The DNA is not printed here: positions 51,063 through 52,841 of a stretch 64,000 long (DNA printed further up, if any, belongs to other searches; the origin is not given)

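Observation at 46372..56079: Co-directional seven-gene island encoding only envelope or secreted proteins with two peptidoglycan-hydrolase domains: candidate undescribed surface apparatus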

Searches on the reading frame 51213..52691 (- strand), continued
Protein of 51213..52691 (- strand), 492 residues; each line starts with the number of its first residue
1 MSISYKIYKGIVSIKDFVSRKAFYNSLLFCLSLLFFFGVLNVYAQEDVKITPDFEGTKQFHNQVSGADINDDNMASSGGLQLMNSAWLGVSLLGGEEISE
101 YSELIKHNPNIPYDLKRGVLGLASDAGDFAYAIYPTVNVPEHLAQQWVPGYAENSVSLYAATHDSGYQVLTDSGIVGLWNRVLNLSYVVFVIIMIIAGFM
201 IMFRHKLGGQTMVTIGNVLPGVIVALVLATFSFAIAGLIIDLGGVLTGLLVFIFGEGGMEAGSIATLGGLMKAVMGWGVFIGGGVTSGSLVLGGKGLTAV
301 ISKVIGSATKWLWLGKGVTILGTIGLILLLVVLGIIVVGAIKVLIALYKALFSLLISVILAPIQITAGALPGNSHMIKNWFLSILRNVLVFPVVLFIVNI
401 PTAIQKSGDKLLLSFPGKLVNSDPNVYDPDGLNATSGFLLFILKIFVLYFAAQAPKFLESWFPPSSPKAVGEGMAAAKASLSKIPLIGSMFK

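Call 63: search_protein_families(library=pfam, proteins=[L084:12221-14254:+, L084:9279-9983:+, L086:6502-9981:+, L086:3723-4295:+, L084:14453-16189:-], max_evalue=0.1)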
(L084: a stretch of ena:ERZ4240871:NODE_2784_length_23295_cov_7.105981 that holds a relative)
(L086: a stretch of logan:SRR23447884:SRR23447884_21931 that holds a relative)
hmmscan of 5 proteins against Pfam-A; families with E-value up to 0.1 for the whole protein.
L084:12221-14254:+ (677 aa): 0 families

L084:9279-9983:+ (234 aa): 0 families

L086:6502-9981:+ (1159 aa): 1 family
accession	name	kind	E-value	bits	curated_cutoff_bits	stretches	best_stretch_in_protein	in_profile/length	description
PF00150.24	Cellulase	-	0.001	19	23.5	1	134-235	62-158/272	Cellulase (glycosyl hydrolase family 5)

L086:3723-4295:+ (190 aa): 2 families
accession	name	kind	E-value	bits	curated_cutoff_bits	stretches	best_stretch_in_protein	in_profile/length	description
PF18895.5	T4SS_pilin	-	2.1e-05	24.9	26.6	1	31-88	8-64/71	Type IV secretion system pilin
PF04290.18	DctQ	-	0.03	14.6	28.3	1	29-95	58-127/132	Tripartite ATP-independent periplasmic transporters, DctQ component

L084:14453-16189:- (578 aa): 2 families
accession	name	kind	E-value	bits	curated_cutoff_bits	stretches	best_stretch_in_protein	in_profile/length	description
PF11166.13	DUF2951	-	0.0025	18.4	26.7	1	117-211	8-92/98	Protein of unknown function (DUF2951)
PF07377.18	DUF1493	-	0.043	14.9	21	0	456-497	4-44/108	Protein of unknown function (DUF1493)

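Call 69: find_encoding_contigs(protein=P0287, flank=10000, max_places=2)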
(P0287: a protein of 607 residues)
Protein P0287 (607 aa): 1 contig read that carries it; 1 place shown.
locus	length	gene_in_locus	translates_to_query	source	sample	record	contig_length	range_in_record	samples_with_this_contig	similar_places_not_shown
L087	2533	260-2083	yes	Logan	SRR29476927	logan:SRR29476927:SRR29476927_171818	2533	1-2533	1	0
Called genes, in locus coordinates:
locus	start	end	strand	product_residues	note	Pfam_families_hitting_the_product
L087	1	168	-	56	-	?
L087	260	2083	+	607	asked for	-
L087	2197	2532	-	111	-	?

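Call 70: find_encoding_contigs(protein=P0260, flank=10000, max_places=2)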
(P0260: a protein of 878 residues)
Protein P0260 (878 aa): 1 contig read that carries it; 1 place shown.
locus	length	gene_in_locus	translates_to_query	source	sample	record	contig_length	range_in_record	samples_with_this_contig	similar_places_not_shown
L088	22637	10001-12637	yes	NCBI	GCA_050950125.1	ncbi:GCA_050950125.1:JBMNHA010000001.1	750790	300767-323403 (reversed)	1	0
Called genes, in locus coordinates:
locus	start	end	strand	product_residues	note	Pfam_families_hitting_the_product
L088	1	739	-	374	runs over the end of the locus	PF00712:DNA_pol3_beta, PF02767:DNA_pol3_beta_2, PF02768:DNA_pol3_beta_3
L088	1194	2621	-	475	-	PF11638:DnaA_N (faint), PF01695:IstB_IS21 (weak), PF00308:Bac_DnaA, PF08299:Bac_DnaA_C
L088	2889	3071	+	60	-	PF00468:Ribosomal_L34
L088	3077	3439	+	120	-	PF00825:Ribonuclease_P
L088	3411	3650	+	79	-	PF01809:YidD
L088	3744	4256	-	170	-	PF01936:NYN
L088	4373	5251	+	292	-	-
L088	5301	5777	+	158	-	PF13083:KH_KhpA-B, PF01424:R3H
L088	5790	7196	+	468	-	PF04932:Wzy_C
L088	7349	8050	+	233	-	-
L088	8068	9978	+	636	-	-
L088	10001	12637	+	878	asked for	-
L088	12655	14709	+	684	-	-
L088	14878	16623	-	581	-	-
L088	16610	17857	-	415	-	PF11104:PilM_2, PF00012:HSP70 (faint), PF06723:MreB_Mbl (weak), PF06277:EutA (weak), PF14450:FtsA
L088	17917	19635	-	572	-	PF23023:Anti-Pycsar_Apyc1 (weak), PF00753:Lactamase_B, PF12706:Lactamase_B_2, PF07521:RMMBL (faint), PF22505:RNase_J_b_CASP, PF17770:RNase_J_C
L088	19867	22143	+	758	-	PF00133:tRNA-synt_1, PF09334:tRNA-synt_1g, PF13603:tRNA-synt_1_2 (weak), PF09334:tRNA-synt_1g (weak), PF08264:Anticodon_1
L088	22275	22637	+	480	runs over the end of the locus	PF00133:tRNA-synt_1, PF01406:tRNA-synt_1e (faint), PF09334:tRNA-synt_1g, PF00133:tRNA-synt_1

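Call 74: list_cluster_members(proteins=[P0260, P0238, P0291, P0223, P0239, P0244, P0253, P0283, P0310, P0298])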
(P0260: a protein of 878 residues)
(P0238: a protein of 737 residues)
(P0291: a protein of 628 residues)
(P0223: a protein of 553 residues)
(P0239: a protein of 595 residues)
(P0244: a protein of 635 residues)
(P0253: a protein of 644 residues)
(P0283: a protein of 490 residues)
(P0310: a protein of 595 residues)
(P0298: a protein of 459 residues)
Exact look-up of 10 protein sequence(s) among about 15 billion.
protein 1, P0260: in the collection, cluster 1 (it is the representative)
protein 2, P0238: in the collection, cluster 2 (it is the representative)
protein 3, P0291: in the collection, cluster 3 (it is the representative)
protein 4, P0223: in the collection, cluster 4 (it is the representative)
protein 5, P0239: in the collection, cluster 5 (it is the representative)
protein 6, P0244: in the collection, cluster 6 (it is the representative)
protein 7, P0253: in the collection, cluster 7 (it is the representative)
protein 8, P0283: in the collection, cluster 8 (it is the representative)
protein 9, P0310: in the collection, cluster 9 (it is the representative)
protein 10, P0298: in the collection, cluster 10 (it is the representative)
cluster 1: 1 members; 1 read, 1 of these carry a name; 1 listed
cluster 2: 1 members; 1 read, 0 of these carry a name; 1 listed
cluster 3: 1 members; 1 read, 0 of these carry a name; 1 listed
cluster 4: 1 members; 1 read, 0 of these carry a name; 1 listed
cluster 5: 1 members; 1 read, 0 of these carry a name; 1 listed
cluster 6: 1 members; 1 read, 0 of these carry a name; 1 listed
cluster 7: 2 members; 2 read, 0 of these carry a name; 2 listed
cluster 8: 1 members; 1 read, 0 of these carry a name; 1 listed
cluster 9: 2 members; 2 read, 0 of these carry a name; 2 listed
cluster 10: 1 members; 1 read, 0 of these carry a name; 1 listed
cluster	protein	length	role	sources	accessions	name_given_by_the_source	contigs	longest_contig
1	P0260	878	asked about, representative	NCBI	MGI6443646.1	MAG: hypothetical protein ACOX06_01410 [Candidatus Dojkabacteria bacterium]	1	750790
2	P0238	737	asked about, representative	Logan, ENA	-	-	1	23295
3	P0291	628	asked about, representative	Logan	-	-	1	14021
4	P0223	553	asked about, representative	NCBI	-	-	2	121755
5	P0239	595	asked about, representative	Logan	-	-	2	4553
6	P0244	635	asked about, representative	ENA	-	-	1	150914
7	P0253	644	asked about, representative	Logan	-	-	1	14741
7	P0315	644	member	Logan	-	-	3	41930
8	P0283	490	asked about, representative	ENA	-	-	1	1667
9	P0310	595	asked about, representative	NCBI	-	-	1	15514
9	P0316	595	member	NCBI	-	-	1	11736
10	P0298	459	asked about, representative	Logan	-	-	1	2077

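Call 81: search_solved_structures(query=A1, max_evalue=10, show_alignments=1)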
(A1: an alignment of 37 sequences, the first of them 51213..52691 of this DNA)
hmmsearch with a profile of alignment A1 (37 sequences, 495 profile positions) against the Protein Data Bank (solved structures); distinct sequences matched with E-value up to 10: 0.

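Call 82: find_encoding_contigs(protein=P0244, flank=10000, max_places=1)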
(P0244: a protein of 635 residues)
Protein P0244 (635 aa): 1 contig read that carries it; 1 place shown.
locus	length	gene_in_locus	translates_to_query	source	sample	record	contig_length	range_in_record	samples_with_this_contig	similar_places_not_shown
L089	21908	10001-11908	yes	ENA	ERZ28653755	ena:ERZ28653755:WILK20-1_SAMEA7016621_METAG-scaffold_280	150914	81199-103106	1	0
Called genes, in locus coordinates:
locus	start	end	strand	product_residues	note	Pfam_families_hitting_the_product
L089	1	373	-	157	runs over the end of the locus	-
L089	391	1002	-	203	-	PF10502:Peptidase_S26 (weak), PF00717:Peptidase_S24 (weak)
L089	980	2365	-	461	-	PF02368:Big_2, PF21461:HL_N-beta (faint), PF26182:Ig_NUP210_5th (faint), PF26918:Ig_Eae (faint), PF22359:Big-like (faint), PF02368:Big_2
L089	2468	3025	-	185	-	-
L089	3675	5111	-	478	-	PF01695:IstB_IS21, PF00308:Bac_DnaA, PF00004:AAA (faint), PF13173:AAA_14 (weak), PF13401:AAA_22 (faint), PF08299:Bac_DnaA_C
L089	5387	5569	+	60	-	PF00468:Ribosomal_L34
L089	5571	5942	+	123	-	PF00825:Ribonuclease_P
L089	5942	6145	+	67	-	PF01809:YidD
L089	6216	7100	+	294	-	PF02096:60KD_IMP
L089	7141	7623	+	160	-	PF13083:KH_KhpA-B, PF01424:R3H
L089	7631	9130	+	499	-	PF04932:Wzy_C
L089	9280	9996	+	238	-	-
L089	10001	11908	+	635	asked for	-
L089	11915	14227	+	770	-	-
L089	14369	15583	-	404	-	PF00953:Glycos_transf_4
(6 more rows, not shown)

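Call 83: find_encoding_contigs(protein=P0223, flank=10000, max_places=1)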
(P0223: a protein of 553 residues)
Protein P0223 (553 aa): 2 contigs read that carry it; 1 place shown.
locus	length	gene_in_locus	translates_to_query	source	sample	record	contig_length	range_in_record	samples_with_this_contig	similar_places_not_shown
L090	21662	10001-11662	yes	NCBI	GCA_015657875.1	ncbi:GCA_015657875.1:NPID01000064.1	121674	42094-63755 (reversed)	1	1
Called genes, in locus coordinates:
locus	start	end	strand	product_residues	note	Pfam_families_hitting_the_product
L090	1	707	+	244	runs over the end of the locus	PF03602:Cons_hypoth95, PF05175:MTS, PF13847:Methyltransf_31 (weak)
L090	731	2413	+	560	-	PF06418:CTP_synth_N, PF00117:GATase, PF07722:Peptidase_C26 (faint)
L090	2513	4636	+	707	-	PF13687:DUF4153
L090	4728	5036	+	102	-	-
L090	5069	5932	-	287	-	PF01323:DSBA (weak), PF13462:Thioredoxin_4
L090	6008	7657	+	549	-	PF00041:fn3, PF16655:PhoD_N (faint), PF16656:Pur_ac_phosph_N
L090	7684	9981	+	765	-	PF01510:Amidase_2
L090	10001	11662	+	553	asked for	-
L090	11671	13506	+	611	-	-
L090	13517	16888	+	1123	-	PF01551:Peptidase_M23 (weak)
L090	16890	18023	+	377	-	-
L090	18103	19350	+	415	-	PF08239:SH3_3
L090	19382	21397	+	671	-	PF00580:UvrD-helicase, PF13245:AAA_19, PF01443:Viral_helicase1 (faint), PF13361:UvrD_C, PF13538:UvrD_C_2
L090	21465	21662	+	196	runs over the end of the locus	PF00719:Pyrophosphatase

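Call 88: search_protein_families(library=pfam, alignment_id=A5, max_evalue=0.1)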
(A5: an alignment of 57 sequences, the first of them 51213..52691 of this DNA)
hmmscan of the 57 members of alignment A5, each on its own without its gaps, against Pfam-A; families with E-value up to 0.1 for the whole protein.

A. member 1, window:51213-52691:- (492 aa): 0 families

B. families by the number of members that match (of 57 scanned): 13 families
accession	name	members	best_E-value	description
PF04610.19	TrbL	3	0.00054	TrbL/VirB6 plasmid conjugal transfer protein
PF04654.17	DUF599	1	0.0019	Protein of unknown function, DUF599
PF05297.16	Herpes_LMP1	1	0.0058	Herpesvirus latent membrane protein 1 (LMP1)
PF06747.18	CHCH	1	0.0091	CHCH domain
PF05821.16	NDUF_B8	1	0.022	NADH-ubiquinone oxidoreductase ASHI subunit (CI-ASHI or NDUFB8)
PF06298.16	PsbY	1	0.025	Photosystem II protein Y (PsbY)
PF17587.7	Dmd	1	0.043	Discriminator of mRNA degradation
PF16860.10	CX9C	1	0.046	CHCH-CHCH-like Cx9C, IMS import disulfide relay-system,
PF04964.19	Flp_Fap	1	0.049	Flp/Fap pilin component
PF04956.18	TrbC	1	0.052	TrbC/VIRB2 pilin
PF16837.10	SF3A3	1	0.081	Pre-mRNA-splicing factor SF3A3, of SF3a complex, Prp9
PF03207.18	OspD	1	0.082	Borrelia outer surface protein D (OspD)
PF22691.2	Thiolase_C_1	1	0.096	Thiolase C-terminal domain-like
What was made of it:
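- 51213..52691 (-): g4: 492-aa polytopic membrane protein, VirB6/DotA-like. It is the most conserved protein of the block. TrbL is the only recurrent Pfam family among distant members (call 88).
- On TrbL/VirB6 (Pfam PF04610): Three of 57 distant relatives hit TrbL below threshold, with best E 5.4e-4 (call 88).
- Sequence: TrbL/VirB6 is the only Pfam family hit by more than one of 57 distant family members, though below threshold (call 88).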

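Call 97: list_cluster_members(proteins=[P0288, P0289, P0292, P0293, P0294, P0300, P0303, P0305, P0311, P0314])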
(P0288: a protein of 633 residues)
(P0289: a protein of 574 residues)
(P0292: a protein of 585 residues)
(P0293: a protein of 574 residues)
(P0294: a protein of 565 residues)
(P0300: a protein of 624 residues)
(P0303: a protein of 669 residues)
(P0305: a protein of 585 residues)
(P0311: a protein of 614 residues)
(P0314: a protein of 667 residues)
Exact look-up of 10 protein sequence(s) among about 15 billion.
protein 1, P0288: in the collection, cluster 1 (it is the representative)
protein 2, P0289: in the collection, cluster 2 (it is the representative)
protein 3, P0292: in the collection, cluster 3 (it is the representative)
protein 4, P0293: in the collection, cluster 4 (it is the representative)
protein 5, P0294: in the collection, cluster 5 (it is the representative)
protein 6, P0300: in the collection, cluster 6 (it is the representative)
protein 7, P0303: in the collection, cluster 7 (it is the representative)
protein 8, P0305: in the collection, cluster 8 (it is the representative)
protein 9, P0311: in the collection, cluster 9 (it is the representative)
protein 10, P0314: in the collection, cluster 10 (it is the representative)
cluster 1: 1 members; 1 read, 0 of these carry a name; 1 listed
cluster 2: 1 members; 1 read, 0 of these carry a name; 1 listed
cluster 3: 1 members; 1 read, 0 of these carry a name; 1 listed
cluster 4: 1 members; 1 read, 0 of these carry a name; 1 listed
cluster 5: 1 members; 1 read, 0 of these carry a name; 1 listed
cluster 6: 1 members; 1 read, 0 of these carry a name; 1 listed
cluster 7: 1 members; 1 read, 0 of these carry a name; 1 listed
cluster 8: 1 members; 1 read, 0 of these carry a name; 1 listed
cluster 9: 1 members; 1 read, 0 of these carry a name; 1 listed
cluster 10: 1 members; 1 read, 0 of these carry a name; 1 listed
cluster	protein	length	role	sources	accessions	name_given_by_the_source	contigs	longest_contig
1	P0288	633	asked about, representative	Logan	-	-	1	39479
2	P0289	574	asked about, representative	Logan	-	-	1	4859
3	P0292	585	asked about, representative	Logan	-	-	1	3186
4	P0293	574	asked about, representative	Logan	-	-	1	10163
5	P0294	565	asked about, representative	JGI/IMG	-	-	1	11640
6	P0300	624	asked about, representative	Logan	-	-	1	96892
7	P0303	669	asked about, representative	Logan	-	-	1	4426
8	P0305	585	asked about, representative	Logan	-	-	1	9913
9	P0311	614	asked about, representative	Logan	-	-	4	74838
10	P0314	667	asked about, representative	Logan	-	-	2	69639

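Call 98: find_encoding_contigs(protein=P0300, flank=10000, max_places=1)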
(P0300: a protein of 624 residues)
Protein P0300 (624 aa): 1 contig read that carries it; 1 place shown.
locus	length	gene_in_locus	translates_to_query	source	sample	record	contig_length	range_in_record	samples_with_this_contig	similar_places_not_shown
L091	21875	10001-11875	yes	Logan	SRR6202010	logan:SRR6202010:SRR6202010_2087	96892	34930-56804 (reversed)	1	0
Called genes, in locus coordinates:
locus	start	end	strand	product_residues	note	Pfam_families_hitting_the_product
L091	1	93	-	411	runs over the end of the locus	PF00266:Aminotran_5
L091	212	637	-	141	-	PF01458:SUFBD_core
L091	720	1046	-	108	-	-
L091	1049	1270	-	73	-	-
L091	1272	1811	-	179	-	PF07638:Sigma70_ECF (weak), PF04542:Sigma70_r2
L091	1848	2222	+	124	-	PF18895:T4SS_pilin (weak)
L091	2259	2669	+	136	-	-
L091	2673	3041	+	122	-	PF04956:TrbC (weak), PF18895:T4SS_pilin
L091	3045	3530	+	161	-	-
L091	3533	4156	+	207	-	-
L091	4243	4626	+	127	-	PF18895:T4SS_pilin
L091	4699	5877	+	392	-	PF09594:GT87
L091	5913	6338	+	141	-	PF18895:T4SS_pilin (weak)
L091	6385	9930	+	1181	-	-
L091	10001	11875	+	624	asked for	-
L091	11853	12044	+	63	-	-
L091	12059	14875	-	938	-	-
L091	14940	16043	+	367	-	PF00226:DnaJ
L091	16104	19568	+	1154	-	-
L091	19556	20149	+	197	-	-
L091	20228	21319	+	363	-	PF12666:PrgI, PF13620:CarboxypepD_reg (weak)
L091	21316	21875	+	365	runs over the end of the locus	PF26593:TraC-like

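Call 99: find_encoding_contigs(protein=P0311, flank=10000, max_places=1)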
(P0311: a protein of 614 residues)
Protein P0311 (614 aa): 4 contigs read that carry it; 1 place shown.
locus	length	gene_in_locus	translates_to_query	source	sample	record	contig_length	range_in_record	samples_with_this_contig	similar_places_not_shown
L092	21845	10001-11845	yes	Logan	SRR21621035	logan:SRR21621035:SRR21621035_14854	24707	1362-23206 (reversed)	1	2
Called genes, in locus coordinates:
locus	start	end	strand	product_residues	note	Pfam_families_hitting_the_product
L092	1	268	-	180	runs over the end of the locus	PF00293:NUDIX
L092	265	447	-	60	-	-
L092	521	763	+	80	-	-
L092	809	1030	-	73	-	-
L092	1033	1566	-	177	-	PF07638:Sigma70_ECF (faint), PF04542:Sigma70_r2, PF08281:Sigma70_r4_2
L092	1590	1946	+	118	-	PF18895:T4SS_pilin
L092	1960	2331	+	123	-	PF18895:T4SS_pilin (weak)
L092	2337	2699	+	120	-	-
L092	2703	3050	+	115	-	PF18895:T4SS_pilin (weak)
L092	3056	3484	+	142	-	PF18895:T4SS_pilin (weak)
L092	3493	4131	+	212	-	-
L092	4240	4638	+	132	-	PF18895:T4SS_pilin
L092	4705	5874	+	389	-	PF09594:GT87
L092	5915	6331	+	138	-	-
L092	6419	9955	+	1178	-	-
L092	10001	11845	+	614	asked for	-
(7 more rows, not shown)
